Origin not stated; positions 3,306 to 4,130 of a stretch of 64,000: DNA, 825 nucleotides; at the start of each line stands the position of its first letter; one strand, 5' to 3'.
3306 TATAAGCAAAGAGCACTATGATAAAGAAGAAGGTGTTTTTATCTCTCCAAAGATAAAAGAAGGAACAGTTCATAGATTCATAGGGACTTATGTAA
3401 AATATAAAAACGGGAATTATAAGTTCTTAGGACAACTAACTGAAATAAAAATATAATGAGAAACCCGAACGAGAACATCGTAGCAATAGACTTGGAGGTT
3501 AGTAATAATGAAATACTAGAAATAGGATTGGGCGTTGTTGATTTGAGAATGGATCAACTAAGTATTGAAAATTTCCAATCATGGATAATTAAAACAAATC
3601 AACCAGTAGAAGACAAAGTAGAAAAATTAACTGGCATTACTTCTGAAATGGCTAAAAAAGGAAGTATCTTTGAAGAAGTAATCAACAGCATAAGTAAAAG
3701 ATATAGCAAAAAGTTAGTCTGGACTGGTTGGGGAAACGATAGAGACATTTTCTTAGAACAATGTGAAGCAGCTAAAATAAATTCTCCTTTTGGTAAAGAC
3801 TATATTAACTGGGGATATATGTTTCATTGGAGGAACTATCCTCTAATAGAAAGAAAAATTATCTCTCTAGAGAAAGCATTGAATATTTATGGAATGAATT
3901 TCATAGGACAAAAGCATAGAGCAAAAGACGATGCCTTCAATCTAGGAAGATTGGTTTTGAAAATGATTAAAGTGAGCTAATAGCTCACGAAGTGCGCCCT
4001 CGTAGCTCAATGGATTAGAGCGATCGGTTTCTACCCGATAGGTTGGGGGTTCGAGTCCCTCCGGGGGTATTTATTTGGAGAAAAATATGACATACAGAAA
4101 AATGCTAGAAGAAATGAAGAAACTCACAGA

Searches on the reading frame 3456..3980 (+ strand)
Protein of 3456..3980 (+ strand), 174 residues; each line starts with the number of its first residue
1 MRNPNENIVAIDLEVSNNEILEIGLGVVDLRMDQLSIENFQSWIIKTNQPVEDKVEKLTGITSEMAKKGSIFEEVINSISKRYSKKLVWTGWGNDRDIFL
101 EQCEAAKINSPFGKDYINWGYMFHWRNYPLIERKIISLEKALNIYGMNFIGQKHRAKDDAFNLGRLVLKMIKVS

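Call 91: search_protein_families(library=pfam, proteins=[window:3456-3980:+], max_evalue=0.001)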
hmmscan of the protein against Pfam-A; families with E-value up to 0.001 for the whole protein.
window:3456-3980:+ (174 aa): 1 family
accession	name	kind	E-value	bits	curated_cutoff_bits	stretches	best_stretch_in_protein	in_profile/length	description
PF00929.31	RNase_T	-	1.9e-08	35.5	24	1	14-164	11-161/164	Exonuclease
